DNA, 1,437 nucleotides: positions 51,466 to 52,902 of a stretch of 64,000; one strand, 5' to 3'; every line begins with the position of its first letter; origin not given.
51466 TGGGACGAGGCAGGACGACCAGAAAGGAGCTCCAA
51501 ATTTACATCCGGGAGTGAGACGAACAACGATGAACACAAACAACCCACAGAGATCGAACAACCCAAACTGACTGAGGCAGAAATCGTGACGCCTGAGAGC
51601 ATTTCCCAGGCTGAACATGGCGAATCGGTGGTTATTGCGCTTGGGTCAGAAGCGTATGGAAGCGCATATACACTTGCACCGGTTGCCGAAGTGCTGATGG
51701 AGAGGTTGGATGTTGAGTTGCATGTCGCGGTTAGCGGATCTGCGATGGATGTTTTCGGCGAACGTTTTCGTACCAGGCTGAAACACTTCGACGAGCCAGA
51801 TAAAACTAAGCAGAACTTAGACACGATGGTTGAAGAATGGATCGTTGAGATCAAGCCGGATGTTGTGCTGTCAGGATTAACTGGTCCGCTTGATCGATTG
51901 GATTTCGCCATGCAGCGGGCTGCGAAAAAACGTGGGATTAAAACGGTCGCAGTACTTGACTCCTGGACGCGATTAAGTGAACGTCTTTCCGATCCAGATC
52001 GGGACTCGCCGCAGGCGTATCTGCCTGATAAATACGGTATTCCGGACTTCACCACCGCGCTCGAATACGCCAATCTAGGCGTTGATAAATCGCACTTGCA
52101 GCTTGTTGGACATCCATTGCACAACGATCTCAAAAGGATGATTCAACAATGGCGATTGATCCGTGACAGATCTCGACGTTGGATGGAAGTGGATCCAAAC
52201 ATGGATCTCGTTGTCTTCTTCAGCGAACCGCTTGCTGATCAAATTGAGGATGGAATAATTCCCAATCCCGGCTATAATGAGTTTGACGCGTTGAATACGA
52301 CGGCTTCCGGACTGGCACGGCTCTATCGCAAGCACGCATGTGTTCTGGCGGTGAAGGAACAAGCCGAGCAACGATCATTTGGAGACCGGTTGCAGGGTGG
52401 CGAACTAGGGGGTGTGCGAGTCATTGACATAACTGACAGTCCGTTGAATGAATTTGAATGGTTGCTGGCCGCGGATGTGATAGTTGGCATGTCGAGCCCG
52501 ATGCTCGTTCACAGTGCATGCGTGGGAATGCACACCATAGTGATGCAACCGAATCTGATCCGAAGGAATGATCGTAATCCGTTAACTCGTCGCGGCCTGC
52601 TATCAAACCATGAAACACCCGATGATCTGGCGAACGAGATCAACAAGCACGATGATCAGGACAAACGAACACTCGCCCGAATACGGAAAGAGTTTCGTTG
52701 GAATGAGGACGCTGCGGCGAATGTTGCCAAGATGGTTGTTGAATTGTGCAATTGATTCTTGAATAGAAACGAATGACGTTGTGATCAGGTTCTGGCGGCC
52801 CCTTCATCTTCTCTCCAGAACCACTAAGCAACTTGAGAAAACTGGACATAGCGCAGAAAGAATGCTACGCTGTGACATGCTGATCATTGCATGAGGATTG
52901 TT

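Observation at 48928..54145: Amino-sugar tailoring module: tandem-GNAT acetyltransferase, DegT aminotransferase fused to a GT-B-like domain, and a sulfotransferase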

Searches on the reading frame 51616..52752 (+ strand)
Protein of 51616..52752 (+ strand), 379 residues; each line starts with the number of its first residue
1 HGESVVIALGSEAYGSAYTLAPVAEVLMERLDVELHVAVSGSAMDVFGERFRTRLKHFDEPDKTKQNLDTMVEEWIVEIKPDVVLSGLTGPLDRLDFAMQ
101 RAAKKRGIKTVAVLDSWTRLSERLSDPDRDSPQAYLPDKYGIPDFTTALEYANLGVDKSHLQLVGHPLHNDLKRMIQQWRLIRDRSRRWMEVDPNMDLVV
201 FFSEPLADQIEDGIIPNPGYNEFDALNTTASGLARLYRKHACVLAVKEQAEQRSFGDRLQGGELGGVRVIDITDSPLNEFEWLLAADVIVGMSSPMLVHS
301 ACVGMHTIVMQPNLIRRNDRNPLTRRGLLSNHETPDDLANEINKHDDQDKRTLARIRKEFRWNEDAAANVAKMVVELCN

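Call 10: search_solved_structures(query=window:51619-52752:+, max_evalue=10)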
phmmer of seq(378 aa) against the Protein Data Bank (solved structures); distinct sequences matched with E-value up to 10: 4.
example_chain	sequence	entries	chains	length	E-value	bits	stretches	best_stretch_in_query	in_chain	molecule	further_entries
5dio_A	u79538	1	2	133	0.17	14.1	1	253-333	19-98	Thioesterase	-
5byu_A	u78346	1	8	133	0.35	13.1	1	254-333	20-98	Thioesterase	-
4du5_A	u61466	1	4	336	0.54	12.5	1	210-274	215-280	PfkB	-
1t1e_A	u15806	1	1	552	1.6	10.9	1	25-103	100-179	kumamolisin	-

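Call 11: find_homologous_proteins(query=window:51619-52752:+, max_evalue=0.001)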
Query seq(378 aa) (378 aa): 2 proteins with E <= 0.001 among 7168 candidates.
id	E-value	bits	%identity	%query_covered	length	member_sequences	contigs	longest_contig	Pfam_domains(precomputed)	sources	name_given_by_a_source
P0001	2.3e-43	167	36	77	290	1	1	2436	-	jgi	jgi:hypothetical protein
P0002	1.0e-25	109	35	69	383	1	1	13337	-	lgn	-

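Call 13: find_encoding_contigs(protein=P0002, flank=10000)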
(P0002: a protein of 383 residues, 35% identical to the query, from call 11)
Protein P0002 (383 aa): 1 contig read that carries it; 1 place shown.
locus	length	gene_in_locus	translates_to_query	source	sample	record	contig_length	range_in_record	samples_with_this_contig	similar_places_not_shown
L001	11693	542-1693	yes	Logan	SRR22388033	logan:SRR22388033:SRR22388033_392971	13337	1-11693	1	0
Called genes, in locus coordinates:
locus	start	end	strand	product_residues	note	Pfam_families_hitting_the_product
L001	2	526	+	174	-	?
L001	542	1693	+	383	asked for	-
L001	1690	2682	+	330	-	PF01408:GFO_IDH_MocA, PF02894:GFO_IDH_MocA_C, PF22725:GFO_IDH_MocA_C3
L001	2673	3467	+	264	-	PF00106:adh_short, PF08659:KR, PF01370:Epimerase, PF13561:adh_short_C2, PF16363:GDP_Man_Dehyd (weak)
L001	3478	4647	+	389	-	PF00155:Aminotran_1_2 (weak), PF01041:DegT_DnrJ_EryC1, PF01212:Beta_elim_lyase (faint), PF01053:Cys_Met_Meta_PP (weak)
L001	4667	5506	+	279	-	PF03102:NeuB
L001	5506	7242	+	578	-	PF00534:Glycos_transf_1 (weak), PF04101:Glyco_tran_28_C, PF13692:Glyco_trans_1_4 (weak), PF14542:Acetyltransf_CG (faint), PF13302:Acetyltransf_3, PF00583:Acetyltransf_1, PF13673:Acetyltransf_10 (weak), PF13508:Acetyltransf_7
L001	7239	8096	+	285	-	PF13489:Methyltransf_23, PF13847:Methyltransf_31 (weak), PF08241:Methyltransf_11, PF08242:Methyltransf_12, PF13649:Methyltransf_25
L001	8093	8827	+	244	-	PF02348:CTP_transf_3, PF12804:NTP_transf_3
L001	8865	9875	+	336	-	PF01973:MptE-like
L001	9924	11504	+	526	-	PF02310:B12-binding, PF04055:Radical_SAM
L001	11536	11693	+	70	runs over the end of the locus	-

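Call 14: find_encoding_contigs(protein=P0001, flank=10000)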
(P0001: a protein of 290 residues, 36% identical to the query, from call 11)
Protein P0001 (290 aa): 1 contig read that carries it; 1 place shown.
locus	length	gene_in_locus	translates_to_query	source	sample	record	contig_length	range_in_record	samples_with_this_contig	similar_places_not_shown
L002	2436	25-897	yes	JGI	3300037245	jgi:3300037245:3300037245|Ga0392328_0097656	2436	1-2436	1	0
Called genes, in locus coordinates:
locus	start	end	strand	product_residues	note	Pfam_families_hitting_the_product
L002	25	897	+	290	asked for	-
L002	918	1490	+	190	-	PF13302:Acetyltransf_3, PF00583:Acetyltransf_1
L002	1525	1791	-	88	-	PF00550:PP-binding (weak)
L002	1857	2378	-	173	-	PF13302:Acetyltransf_3, PF00583:Acetyltransf_1 (weak)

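Call 17: search_protein_representatives(protein=window:51616-52752:+)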
Query: 379 residues. Proteins with E-value up to 0.001 (for the whole library): 1227; up to 1e-10: 250; up to 1e-30: 9. The best 150 are listed.
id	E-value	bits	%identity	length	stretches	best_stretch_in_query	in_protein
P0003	6.9e-170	581.4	68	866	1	2-377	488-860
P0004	3.6e-73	263.2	99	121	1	259-379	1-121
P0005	4.5e-60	220.1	37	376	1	7-378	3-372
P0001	7.5e-44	166.7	37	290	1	90-377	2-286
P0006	2.0e-41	158.7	36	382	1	81-375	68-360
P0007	2.1e-41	158.7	33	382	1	7-373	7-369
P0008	4.5e-41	157.6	34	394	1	8-376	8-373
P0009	2.1e-35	138.9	33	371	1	63-357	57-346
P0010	2.9e-31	125.3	32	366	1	7-342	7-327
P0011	4.9e-30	121.2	29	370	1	7-366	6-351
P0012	1.1e-28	116.9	30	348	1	65-373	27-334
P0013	2.2e-26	109.2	33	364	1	6-374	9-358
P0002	3.3e-26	108.7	37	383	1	72-339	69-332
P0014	5.5e-26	107.9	29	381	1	9-331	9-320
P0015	3.1e-24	102.2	30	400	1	5-337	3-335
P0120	9.0e-14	67.7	30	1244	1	63-330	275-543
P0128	1.7e-13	66.9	28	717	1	6-325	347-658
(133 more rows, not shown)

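Call 20: search_protein_families(library=pfam, alignment_id=A1, max_evalue=0.01)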
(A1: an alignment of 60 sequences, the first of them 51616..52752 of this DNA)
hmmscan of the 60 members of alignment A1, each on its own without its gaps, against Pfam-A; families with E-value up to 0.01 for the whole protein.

A. member 1, window:51616-52752:+ (379 aa): 0 families

B. families by the number of members that match (of 60 scanned): 9 families
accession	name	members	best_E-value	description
PF02350.25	Epimerase_2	23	5.8e-09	UDP-N-acetylglucosamine 2-epimerase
PF04464.20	Glyphos_transf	10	1.6e-06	CDP-Glycerol:Poly(glycerophosphate) glycerophosphotransferase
PF04007.18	DUF354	4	1.6e-06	Protein of unknown function (DUF354)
PF19892.4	DUF6365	2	1.9e-08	Family of unknown function (DUF6365)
PF13579.12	Glyco_trans_4_4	2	0.00026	Glycosyl transferase 4-like domain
PF13439.12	Glyco_transf_4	2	0.001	Glycosyltransferase Family 4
PF13692.12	Glyco_trans_1_4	1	3.3e-06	Glycosyl transferases group 1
PF00627.37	UBA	1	0.0055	UBA/TS-N domain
PF07388.17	A-2_8-polyST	1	0.0067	Alpha-2,8-polysialyltransferase (POLYST)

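Call 21: search_solved_structures(query=A1, max_evalue=10, show_alignments=2)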
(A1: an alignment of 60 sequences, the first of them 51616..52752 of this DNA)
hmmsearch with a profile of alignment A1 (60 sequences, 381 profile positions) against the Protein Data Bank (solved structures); distinct sequences matched with E-value up to 10: 28.
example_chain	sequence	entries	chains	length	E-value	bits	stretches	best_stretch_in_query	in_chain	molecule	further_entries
8sxw_A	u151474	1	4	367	0.0018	20.7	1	62-277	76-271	UDP-2,3-diacetamido-2,3-dideoxy-glucuronic acid-2-epimerase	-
8sy9_A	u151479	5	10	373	0.0018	20.6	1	62-277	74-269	UDP-2,3-diacetamido-2,3-dideoxy-glucuronic acid-2-epimerase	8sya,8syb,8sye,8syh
8syd_A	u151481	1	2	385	0.0021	20.5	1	62-277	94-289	UDP-2,3-diacetamido-2,3-dideoxy-glucuronic acid-2-epimerase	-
8sxv_A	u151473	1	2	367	0.0029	20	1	63-277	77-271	UDP-2,3-diacetamido-2,3-dideoxy-glucuronic acid-2-epimerase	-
8sxy_A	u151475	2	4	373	0.0029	20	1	63-277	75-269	UDP-2,3-diacetamido-2,3-dideoxy-glucuronic acid-2-epimerase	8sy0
9wde_A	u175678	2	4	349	0.0035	19.7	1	262-370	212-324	Processive diacylglycerol beta-glucosyltransferase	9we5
1vgv_A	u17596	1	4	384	0.015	17.6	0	141-197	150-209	UDP-N-acetylglucosamine 2-epimerase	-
1f6d_A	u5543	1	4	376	0.016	17.6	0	141-197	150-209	UDP-N-ACETYLGLUCOSAMINE 2-EPIMERASE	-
6vlb_A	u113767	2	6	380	0.039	16.3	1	144-197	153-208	UDP-N-acetylglucosamine 2-epimerase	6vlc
3dzc_A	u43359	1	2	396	0.06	15.7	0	297-370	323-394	UDP-N-acetylglucosamine 2-epimerase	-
4evq_A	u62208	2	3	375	0.088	15.1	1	49-107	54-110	Putative ABC transporter subunit, substrate-binding component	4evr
2l82_A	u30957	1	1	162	0.099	14.9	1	43-109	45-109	DESIGNED PROTEIN OR32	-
5dld_A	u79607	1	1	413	0.11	14.8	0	4-48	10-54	UDP-N-Acetylglucosamine 2-epimerase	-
3ot5_A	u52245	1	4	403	0.15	14.3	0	139-176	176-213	UDP-N-acetylglucosamine 2-epimerase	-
3dfi_A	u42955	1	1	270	0.17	14.2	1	62-105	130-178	Pseudoaglycone deacetylase Dbv21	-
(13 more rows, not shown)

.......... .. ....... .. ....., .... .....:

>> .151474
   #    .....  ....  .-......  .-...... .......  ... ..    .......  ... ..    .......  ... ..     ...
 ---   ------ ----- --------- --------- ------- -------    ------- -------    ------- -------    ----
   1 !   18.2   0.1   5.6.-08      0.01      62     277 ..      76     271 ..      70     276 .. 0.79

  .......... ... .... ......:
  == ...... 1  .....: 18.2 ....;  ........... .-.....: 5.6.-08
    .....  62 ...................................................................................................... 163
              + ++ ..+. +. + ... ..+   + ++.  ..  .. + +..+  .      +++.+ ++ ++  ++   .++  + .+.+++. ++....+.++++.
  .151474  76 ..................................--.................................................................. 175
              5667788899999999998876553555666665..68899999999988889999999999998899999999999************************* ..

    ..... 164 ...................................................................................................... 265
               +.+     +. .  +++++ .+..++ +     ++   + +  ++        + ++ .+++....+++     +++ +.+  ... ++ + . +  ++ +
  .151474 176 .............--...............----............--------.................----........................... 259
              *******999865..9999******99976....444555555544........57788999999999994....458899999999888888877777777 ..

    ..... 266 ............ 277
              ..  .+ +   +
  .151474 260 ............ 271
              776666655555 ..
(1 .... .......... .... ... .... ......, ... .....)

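Call 24: find_encoding_contigs(protein=P0003, flank=10000)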
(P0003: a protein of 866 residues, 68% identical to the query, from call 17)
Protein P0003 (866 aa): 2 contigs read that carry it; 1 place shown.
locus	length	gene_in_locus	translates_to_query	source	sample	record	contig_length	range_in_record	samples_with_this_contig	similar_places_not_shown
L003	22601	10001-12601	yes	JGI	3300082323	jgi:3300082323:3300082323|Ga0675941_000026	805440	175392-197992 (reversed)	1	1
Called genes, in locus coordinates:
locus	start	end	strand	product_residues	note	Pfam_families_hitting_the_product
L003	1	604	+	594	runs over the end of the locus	PF13229:Beta_helix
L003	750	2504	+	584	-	PF13229:Beta_helix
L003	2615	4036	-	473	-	PF00155:Aminotran_1_2 (weak), PF00266:Aminotran_5, PF01212:Beta_elim_lyase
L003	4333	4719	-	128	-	PF01740:STAS (weak), PF13466:STAS_2 (weak)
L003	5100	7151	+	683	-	PF02348:CTP_transf_3, PF12804:NTP_transf_3, PF00202:Aminotran_3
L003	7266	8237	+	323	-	PF08445:FR47 (faint), PF00583:Acetyltransf_1, PF13673:Acetyltransf_10, PF13508:Acetyltransf_7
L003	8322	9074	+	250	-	PF13489:Methyltransf_23, PF13847:Methyltransf_31, PF08241:Methyltransf_11, PF08242:Methyltransf_12, PF13649:Methyltransf_25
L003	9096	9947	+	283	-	PF04909:Amidohydro_2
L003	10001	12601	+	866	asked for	PF01041:DegT_DnrJ_EryC1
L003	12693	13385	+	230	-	PF02585:PIG-L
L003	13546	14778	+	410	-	PF00685:Sulfotransfer_1, PF13469:Sulfotransfer_3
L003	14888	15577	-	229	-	PF00834:Ribul_P_3_epim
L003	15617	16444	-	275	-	PF03793:PASTA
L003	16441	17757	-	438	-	PF01029:NusB, PF01189:Methyltr_RsmB-F, PF13847:Methyltransf_31 (weak)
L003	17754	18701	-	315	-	PF00551:Formyl_trans_N, PF02911:Formyl_trans_C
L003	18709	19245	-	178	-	PF01327:Pep_deformylase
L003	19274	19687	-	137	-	PF02699:YajC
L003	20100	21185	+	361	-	PF01075:Glyco_transf_9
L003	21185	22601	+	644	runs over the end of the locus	-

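Call 29: predict_structure(alignment_id=A1)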
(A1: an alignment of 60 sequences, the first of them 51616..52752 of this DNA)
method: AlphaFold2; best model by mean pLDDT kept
length: 379 residues; sequences in the alignment: 60
mean_pLDDT: 94.7   pTM: 0.93
mean pLDDT of the five models: 94.7, 94.4, 94.3, 94.2, 94.2
residues with pLDDT >= 90: 342; 70-90: 27; 50-70: 10; < 50: 0
segments of 3 or more residues with pLDDT < 50: none
pLDDT, mean of each block of 10 residues (from residue 1): 90 96 97 96 93 85 75 97 97 95 98 96 92 96 98 98 98 97 97 97 96 96 98 92 93 89 93 94 98 97 97 98 98 98 83 97 98 97
secondary structure, 60 per line:
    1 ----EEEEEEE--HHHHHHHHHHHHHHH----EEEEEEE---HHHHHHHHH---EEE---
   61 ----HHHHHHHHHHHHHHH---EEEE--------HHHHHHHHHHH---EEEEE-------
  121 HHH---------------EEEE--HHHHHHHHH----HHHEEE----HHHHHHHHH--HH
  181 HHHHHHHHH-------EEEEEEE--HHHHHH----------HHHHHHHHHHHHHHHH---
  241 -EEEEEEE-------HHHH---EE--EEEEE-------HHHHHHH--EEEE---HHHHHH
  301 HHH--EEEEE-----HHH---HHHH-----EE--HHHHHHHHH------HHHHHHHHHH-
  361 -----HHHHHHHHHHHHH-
elements in order: E5-11 H14-28 E33-39 H43-51 E55-57 H65-79 E83-86 H95-105 E109-113 E139-142 H145-153 E161-163 H168-176 H179-189 E197-203 H206-211 H222-237 E242-248 H256-259 E267-271 H279-285 E288-291 H295-303 E306-310 H322-325 H335-343 H350-359 H366-378

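Call 31: find_encoding_contigs(protein=P0005, flank=10000, max_places=3)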
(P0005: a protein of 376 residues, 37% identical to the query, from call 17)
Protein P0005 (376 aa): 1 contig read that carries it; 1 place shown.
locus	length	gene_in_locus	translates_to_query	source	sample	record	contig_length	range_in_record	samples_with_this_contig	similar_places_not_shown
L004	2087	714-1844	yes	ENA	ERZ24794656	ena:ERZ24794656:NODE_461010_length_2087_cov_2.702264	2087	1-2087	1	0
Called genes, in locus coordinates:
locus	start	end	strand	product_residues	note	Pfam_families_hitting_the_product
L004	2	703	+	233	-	?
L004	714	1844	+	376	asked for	-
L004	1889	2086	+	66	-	?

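Call 32: find_encoding_contigs(protein=P0007, flank=10000, max_places=3)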
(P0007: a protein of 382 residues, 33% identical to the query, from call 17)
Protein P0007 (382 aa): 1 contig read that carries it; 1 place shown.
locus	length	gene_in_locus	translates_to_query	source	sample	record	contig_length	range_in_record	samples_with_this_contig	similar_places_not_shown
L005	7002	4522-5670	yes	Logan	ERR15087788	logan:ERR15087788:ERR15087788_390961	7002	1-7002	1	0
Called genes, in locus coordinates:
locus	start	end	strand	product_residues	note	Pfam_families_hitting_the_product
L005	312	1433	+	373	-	PF13469:Sulfotransfer_3 (weak)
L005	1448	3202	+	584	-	PF02348:CTP_transf_3, PF12804:NTP_transf_3 (weak), PF01408:GFO_IDH_MocA, PF03447:NAD_binding_3 (faint), PF02894:GFO_IDH_MocA_C (faint), PF22725:GFO_IDH_MocA_C3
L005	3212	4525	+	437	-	PF01041:DegT_DnrJ_EryC1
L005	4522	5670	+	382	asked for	-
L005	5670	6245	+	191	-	PF13302:Acetyltransf_3, PF00583:Acetyltransf_1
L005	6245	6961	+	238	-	PF02585:PIG-L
